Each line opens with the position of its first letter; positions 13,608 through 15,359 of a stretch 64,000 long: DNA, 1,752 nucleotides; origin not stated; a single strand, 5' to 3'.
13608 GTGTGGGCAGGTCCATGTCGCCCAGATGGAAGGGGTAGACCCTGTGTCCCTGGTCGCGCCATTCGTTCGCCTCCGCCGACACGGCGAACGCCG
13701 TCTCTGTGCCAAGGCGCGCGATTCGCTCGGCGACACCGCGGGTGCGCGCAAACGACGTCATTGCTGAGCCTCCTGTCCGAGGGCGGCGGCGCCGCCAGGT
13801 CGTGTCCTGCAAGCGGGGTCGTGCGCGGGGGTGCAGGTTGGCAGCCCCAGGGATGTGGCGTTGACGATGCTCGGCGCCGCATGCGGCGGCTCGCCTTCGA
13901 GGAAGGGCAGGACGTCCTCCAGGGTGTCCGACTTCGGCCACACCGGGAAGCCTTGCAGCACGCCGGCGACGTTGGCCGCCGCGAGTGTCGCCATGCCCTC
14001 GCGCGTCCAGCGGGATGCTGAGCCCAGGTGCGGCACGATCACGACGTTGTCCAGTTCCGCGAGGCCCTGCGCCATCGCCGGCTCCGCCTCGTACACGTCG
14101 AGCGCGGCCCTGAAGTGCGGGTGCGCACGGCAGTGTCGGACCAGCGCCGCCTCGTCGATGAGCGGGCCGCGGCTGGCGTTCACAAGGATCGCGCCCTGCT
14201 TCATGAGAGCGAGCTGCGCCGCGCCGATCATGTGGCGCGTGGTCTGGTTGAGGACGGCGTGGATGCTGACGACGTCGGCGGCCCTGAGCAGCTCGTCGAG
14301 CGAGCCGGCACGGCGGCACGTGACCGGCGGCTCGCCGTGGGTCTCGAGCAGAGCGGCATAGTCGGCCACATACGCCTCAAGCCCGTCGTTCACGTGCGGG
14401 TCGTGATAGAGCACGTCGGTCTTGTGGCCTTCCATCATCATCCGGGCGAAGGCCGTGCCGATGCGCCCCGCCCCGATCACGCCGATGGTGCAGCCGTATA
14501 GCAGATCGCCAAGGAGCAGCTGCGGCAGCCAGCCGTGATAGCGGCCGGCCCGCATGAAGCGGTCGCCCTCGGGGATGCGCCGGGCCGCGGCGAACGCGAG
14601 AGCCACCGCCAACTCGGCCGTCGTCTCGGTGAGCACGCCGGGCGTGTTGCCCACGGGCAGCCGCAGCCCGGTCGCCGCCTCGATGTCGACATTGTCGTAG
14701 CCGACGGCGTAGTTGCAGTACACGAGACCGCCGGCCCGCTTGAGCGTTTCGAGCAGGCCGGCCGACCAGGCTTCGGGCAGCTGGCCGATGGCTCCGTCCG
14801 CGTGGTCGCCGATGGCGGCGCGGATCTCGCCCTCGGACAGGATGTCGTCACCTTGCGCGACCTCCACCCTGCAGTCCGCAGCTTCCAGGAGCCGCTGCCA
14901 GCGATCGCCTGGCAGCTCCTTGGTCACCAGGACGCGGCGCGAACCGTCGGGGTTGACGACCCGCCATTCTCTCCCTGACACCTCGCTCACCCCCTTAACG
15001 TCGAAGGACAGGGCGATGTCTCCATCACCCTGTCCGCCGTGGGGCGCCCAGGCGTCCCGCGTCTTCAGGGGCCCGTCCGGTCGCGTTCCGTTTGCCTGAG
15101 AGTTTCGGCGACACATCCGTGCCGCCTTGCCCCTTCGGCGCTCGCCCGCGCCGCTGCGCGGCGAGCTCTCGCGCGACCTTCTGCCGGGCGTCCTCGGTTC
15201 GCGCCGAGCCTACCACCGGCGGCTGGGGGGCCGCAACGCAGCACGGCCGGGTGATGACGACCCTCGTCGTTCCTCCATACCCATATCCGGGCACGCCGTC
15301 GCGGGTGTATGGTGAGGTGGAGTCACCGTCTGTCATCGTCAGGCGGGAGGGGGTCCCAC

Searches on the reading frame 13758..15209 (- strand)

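Call 77: search_protein_families(library=pfam, proteins=[window:13758-15209:-], max_evalue=0.00001)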
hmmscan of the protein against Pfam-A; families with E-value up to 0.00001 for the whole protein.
window:13758-15209:- (483 aa): 2 families
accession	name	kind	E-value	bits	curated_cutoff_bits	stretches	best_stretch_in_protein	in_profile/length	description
PF02826.25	2-Hacid_dh_C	-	4.9e-45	153.5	25.1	1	202-396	1-178/178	D-isomer specific 2-hydroxyacid dehydrogenase, NAD binding domain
PF00389.36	2-Hacid_dh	-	6.5e-14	52.2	24.6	1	93-420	1-126/134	D-isomer specific 2-hydroxyacid dehydrogenase, catalytic domain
